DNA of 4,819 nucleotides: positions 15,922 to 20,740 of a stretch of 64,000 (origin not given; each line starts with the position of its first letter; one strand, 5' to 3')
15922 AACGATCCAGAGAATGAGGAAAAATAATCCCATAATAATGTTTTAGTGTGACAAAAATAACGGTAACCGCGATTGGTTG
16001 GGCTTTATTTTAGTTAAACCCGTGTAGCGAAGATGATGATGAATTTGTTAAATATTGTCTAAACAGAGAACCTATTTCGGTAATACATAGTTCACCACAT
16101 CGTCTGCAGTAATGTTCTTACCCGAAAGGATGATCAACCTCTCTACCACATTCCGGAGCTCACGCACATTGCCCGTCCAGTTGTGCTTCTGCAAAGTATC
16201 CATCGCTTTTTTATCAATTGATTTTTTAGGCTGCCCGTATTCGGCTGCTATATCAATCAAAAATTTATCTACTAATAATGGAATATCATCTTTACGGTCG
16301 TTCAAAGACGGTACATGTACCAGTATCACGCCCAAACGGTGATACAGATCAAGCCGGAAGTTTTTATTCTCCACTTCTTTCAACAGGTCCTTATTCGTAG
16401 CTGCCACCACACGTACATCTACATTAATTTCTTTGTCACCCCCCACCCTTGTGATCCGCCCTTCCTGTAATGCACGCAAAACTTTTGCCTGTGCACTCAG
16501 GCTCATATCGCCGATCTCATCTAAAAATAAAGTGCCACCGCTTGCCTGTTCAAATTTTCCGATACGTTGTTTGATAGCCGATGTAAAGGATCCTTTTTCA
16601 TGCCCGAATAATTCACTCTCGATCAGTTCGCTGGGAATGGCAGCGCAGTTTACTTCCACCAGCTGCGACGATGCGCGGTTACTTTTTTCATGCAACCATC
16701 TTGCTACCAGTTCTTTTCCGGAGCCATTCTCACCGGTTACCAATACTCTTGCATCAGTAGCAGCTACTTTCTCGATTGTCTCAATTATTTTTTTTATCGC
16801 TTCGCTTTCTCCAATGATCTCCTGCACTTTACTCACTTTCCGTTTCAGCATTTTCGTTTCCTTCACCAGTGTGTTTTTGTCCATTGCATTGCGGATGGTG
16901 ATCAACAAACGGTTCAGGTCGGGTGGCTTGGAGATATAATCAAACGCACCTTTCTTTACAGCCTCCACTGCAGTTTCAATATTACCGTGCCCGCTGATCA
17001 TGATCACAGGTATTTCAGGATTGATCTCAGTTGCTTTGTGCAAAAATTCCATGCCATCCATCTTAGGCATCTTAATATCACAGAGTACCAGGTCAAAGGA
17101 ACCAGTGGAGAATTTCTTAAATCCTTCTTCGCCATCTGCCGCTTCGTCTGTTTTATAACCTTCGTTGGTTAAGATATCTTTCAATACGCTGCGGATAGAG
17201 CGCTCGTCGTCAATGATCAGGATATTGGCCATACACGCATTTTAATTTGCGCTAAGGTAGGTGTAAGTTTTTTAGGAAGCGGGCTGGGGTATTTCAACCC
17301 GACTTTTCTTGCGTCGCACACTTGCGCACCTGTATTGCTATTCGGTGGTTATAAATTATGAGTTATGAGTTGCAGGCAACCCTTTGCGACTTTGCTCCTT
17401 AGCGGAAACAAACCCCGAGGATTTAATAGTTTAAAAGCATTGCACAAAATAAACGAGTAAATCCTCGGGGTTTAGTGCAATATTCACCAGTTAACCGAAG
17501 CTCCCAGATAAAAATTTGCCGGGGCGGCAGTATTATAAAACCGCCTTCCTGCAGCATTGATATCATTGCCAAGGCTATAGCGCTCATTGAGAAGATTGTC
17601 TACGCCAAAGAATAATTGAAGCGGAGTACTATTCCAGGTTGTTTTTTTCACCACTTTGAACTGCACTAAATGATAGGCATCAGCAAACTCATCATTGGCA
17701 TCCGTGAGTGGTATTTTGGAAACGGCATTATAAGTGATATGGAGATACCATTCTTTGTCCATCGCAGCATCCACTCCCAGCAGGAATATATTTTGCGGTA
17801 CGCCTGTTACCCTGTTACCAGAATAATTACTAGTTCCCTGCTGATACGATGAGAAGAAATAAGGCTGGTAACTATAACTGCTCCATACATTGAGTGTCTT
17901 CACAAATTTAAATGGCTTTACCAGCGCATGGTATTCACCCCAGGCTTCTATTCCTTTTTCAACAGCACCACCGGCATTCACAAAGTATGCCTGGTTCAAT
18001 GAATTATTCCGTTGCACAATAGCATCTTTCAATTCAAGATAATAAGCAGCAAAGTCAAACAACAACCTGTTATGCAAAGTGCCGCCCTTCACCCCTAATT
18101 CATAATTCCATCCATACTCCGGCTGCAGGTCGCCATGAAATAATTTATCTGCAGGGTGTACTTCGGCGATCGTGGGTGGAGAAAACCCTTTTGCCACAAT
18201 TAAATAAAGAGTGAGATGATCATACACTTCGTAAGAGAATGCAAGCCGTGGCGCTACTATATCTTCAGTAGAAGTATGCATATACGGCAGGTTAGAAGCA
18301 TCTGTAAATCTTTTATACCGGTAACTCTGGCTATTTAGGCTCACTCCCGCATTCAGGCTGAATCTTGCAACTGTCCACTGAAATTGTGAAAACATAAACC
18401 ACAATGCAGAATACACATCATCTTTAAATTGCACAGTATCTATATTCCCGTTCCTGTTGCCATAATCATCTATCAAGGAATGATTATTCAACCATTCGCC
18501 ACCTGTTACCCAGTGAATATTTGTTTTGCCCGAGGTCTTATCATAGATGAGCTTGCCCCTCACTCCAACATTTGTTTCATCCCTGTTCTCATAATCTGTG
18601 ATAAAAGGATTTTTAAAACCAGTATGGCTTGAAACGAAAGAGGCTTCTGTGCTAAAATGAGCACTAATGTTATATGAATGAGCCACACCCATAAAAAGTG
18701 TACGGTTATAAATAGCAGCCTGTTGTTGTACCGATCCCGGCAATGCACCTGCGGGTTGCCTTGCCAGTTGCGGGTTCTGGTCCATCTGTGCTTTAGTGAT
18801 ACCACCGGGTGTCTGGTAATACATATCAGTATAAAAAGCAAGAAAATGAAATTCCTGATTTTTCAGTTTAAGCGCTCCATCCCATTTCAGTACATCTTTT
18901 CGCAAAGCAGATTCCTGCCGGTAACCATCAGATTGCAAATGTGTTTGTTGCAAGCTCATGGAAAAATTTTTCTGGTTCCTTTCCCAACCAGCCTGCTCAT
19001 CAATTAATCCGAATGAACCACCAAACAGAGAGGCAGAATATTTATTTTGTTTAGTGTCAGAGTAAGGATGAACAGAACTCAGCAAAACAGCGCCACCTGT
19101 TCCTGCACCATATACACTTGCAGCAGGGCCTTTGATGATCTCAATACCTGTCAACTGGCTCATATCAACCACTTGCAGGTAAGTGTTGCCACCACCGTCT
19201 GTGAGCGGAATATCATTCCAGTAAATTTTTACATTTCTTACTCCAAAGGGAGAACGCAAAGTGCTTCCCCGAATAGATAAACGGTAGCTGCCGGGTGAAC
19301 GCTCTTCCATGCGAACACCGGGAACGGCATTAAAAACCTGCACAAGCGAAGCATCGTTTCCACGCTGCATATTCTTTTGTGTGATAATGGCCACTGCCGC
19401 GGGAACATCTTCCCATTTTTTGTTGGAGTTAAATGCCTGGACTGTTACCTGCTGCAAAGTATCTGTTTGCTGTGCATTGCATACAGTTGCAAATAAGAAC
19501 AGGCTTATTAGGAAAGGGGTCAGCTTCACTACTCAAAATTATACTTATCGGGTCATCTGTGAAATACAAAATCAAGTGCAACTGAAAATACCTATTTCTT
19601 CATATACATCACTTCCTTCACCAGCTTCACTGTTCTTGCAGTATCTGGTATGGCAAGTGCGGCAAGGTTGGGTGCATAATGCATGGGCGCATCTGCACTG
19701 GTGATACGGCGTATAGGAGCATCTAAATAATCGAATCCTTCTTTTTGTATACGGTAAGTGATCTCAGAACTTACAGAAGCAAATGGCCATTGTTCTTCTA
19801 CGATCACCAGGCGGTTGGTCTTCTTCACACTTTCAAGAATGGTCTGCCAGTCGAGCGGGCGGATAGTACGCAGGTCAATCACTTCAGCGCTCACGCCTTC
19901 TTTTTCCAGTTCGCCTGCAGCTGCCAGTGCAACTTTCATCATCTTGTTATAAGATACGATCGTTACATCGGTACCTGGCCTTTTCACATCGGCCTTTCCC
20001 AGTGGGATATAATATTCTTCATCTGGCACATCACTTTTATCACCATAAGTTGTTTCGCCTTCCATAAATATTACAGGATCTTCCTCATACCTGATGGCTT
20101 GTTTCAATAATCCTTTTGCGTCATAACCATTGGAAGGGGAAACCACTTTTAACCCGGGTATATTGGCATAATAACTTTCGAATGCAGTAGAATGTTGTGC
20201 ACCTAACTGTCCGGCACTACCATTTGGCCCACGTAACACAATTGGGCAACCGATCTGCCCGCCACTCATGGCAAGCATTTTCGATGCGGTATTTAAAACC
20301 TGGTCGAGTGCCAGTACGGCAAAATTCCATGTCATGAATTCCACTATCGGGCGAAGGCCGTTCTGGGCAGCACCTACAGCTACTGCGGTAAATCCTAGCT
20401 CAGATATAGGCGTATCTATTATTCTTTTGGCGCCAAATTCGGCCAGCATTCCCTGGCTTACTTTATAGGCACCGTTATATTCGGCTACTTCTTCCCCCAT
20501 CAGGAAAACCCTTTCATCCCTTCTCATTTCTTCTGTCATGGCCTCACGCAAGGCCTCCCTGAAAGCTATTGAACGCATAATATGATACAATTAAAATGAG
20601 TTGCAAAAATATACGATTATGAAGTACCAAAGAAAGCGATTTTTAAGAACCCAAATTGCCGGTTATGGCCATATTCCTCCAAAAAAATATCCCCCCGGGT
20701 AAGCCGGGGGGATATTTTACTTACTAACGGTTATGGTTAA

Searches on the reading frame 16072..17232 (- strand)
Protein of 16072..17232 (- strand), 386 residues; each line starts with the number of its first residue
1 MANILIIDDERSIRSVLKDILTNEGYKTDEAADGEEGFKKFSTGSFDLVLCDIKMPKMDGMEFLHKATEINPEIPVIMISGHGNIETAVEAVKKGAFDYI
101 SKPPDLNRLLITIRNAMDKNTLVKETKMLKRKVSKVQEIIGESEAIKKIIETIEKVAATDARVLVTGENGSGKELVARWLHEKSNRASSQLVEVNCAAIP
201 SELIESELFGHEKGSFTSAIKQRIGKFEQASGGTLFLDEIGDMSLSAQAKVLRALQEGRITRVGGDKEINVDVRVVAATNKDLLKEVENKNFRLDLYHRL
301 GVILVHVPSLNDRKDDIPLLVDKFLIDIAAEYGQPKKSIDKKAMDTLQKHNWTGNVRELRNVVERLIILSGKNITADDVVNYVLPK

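Call 68: search_protein_families(library=pfam, proteins=[window:16072-17232:-], max_evalue=0.001)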
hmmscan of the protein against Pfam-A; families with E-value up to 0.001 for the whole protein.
window:16072-17232:- (386 aa): 7 families
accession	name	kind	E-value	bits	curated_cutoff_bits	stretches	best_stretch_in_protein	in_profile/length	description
PF00158.32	Sigma54_activat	-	5.5e-70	234.9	20.2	1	139-304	1-166/168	Sigma-54 interaction domain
PF00072.30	Response_reg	-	1.1e-32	112.9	30.2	1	4-113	1-110/111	Response regulator receiver domain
PF14532.12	Sigma54_activ_2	-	6.8e-25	88.3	25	1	140-310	1-138/138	Sigma-54 interaction domain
PF25601.1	AAA_lid_14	-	2.3e-22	79.1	27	1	312-383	2-74/87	AAA+ ATPase lid domain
PF07728.20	AAA_5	-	3.9e-08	33.8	22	1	163-283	2-125/139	AAA domain (dynein-related subfamily)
PF00004.35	AAA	-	1.2e-05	26.2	21.2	1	163-290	1-117/131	ATPase family associated with various cellular activities (AAA)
PF01078.27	Mg_chelatase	-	8.1e-05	22.5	20.3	0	137-281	3-158/207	Magnesium chelatase, subunit ChlI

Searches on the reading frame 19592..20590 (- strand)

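Call 69: search_protein_families(library=pfam, proteins=[window:19592-20590:-], max_evalue=0.001)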
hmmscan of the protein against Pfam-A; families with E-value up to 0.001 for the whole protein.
window:19592-20590:- (332 aa): 2 families
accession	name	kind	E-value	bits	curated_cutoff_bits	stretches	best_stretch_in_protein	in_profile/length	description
PF02780.25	Transketolase_C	-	2.3e-42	144.3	25.9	1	198-318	1-122/124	Transketolase, C-terminal domain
PF02779.29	Transket_pyr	-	1.1e-41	142.9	27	1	7-182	2-172/174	Transketolase, pyrimidine binding domain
